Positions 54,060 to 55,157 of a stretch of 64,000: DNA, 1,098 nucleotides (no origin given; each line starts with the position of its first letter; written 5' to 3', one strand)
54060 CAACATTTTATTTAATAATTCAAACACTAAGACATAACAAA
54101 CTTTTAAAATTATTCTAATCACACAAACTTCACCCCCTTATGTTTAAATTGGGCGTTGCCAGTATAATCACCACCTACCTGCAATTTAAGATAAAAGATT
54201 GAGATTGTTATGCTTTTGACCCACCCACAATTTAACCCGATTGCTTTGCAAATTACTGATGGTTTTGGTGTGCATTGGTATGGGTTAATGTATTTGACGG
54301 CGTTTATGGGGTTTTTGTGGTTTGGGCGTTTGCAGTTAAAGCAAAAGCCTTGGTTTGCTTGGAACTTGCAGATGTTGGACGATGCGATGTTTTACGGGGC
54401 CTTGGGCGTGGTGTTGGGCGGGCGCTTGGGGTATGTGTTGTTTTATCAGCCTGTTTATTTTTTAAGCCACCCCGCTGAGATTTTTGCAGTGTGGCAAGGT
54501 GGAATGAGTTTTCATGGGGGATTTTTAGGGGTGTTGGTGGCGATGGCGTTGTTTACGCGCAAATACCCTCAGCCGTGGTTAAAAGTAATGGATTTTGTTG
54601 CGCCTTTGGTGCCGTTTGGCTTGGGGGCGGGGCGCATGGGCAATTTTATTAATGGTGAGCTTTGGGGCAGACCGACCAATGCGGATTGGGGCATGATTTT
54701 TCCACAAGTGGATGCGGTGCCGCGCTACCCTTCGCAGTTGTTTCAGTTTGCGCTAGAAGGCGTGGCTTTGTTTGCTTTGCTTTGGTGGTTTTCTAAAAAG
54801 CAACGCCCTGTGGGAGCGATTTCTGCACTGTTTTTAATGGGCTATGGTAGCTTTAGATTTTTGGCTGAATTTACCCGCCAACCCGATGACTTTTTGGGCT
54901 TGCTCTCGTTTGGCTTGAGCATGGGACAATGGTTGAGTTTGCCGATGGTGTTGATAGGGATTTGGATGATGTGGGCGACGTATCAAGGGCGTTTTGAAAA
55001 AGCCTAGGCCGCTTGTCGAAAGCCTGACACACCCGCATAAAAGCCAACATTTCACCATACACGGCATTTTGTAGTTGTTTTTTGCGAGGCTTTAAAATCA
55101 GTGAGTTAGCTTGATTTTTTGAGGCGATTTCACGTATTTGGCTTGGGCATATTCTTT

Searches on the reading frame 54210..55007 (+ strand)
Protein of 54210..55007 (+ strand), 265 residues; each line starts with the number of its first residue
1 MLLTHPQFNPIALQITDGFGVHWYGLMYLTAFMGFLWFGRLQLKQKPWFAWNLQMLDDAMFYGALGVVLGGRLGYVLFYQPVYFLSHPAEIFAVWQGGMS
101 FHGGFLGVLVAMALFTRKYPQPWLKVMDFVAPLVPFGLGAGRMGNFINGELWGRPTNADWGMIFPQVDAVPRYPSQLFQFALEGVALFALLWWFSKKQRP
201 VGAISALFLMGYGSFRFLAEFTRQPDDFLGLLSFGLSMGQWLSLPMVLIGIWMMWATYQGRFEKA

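Call 17: find_encoding_contigs(protein=window:54210-55007:+, flank=6000, max_places=10)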
Protein window:54210-55007:+ (265 aa): no gene with exactly this product is on record in the collection.

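Call 22: find_homologous_proteins(query=window:54210-55007:+, max_evalue=1e-60)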
Query window:54210-55007:+ (265 aa): 7848 proteins with E <= 1e-60 among 8000 candidates; the best 120 are listed.
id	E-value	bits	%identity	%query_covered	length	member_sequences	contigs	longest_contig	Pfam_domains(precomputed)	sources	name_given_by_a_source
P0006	5.6e-173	592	98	100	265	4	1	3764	PF01790.24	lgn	-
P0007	5.4e-140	484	77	100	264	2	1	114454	PF01790.24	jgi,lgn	-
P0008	1.4e-137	476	75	100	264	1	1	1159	PF01790.24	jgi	jgi:phosphatidylglycerol---prolipoprotein diacylglyceryl transferase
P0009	5.8e-136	471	76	99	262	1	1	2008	PF01790.24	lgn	-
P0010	1.1e-135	470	77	99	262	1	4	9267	PF01790.24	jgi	jgi:phosphatidylglycerol---prolipoprotein diacylglyceryl transferase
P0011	3.0e-135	468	77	98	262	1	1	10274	PF01790.24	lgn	-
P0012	7.4e-135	467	75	99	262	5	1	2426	PF01790.24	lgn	-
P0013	1.7e-134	466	74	100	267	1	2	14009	PF01790.24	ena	-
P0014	2.4e-134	465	75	100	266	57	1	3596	PF01790.24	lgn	-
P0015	3.0e-134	465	76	99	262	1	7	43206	PF01790.24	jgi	jgi:phosphatidylglycerol---prolipoprotein diacylglyceryl transferase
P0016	3.2e-134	465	76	99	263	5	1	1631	PF01790.24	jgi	jgi:phosphatidylglycerol---prolipoprotein diacylglyceryl transferase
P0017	1.8e-133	463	75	99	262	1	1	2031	PF01790.24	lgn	-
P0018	2.2e-133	462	73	99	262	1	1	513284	PF01790.24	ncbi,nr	ncbi:MAG: prolipoprotein diacylglyceryl transferase [Methylophilus sp.]|nr:prolipoprotein diacylglyc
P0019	2.4e-133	462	74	99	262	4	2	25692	PF01790.24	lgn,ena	-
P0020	2.5e-133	462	76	99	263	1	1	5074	PF01790.24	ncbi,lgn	-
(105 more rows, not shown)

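Call 24: find_encoding_contigs(protein=P0006, flank=10000, max_places=6)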
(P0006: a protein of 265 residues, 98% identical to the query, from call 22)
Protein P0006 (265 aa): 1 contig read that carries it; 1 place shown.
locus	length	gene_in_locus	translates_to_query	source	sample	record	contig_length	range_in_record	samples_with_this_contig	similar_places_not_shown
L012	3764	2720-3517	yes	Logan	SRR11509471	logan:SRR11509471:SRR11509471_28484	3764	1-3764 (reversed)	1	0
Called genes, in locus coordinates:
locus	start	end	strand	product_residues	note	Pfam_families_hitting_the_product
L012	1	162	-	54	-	?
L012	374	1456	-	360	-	PF09561:RE_HpaII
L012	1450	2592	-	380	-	PF00145:DNA_methylase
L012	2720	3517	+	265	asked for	PF01790:LGT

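Call 34: search_protein_families(library=pfam, proteins=[L012:374-1456:-, L012:1450-2592:-], max_evalue=0.01)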
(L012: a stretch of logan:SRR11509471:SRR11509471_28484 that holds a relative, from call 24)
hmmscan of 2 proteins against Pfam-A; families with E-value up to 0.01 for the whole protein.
L012:374-1456:- (360 aa): 1 family
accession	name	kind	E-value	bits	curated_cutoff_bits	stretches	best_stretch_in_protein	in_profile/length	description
PF09561.16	RE_HpaII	-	1.1e-132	443.2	25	1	5-358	1-359/359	HpaII restriction endonuclease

L012:1450-2592:- (380 aa): 1 family
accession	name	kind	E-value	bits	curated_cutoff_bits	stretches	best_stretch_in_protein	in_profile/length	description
PF00145.23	DNA_methylase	-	2.1e-100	336.7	22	1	54-372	1-323/324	C-5 cytosine-specific DNA methylase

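Call 42: find_encoding_contigs(protein=P0007, flank=6000, max_places=3)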
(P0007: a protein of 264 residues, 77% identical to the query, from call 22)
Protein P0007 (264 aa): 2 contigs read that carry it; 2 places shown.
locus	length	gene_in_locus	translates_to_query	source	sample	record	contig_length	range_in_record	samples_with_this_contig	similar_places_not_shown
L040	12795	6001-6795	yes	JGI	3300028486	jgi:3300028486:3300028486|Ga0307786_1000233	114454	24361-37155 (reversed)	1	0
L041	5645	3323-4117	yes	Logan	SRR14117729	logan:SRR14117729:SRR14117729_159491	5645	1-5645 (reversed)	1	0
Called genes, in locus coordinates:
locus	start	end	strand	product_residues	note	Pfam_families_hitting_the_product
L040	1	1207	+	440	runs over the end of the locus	PF01235:Na_Ala_symp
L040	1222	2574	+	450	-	PF00209:SNF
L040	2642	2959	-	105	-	PF13442:Cytochrome_CBB3, PF00034:Cytochrom_C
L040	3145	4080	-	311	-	PF01263:Aldose_epim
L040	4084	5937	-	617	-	PF00920:ILVD_EDD_N, PF24877:ILV_EDD_C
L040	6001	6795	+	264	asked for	PF01790:LGT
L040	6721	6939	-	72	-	-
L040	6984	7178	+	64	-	-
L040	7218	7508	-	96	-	PF10985:DUF2805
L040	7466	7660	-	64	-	PF04328:Sel_put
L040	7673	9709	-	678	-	PF02554:CstA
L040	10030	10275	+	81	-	PF03861:ANTAR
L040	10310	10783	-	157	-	-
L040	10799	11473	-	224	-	PF20582:UPF0758_N, PF04002:RadC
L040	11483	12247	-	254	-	-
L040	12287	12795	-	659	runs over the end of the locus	PF01326:PPDK_N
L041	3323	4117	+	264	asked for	PF01790:LGT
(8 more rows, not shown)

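Call 64: list_cluster_members(proteins=[P0006, window:54210-55007:+])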
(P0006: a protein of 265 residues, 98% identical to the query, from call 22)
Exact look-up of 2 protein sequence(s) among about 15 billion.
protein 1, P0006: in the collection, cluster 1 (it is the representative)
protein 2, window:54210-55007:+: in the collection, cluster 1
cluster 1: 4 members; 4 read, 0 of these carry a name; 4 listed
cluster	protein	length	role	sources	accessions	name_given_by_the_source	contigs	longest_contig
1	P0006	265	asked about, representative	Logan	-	-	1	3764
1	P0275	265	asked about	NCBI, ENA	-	-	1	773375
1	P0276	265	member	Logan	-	-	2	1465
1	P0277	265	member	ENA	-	-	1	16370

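Call 66: find_encoding_contigs(protein=P0277, flank=8000, max_places=4)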
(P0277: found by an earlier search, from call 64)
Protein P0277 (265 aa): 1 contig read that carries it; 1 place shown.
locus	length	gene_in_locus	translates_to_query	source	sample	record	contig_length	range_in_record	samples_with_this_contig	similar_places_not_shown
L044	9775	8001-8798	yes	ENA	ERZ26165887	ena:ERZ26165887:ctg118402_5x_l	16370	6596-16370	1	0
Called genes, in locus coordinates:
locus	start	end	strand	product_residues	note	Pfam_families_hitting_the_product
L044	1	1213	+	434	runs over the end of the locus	PF02127:Peptidase_M18, PF05343:Peptidase_M42 (faint)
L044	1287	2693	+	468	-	PF00324:AA_permease, PF13520:AA_permease_2, PF13906:AA_permease_C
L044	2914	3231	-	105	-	PF13442:Cytochrome_CBB3, PF00034:Cytochrom_C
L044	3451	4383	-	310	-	PF01263:Aldose_epim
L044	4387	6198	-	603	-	PF00920:ILVD_EDD_N, PF24877:ILV_EDD_C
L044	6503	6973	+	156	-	PF07963:N_methyl (weak)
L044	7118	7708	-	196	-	-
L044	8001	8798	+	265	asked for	PF01790:LGT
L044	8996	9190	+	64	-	-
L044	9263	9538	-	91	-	PF10985:DUF2805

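Call 69: search_protein_families(library=pfam, proteins=[L044:7118-7708:-, L044:6503-6973:+], max_evalue=0.1)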
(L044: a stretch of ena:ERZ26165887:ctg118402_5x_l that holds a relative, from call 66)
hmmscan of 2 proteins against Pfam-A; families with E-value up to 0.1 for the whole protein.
L044:7118-7708:- (196 aa): 0 families

L044:6503-6973:+ (156 aa): 1 family
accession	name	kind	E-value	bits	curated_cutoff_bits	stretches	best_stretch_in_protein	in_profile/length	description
PF07963.17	N_methyl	-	2.3e-07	30.5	21.2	1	2-27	1-26/27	Prokaryotic N-terminal methylation motif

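Call 84: search_protein_families(library=phrogs, proteins=[L044:7118-7708:-], max_evalue=0.01)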
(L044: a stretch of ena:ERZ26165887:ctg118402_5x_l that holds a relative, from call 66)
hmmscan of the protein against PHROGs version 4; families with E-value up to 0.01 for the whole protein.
L044:7118-7708:- (196 aa): 0 families
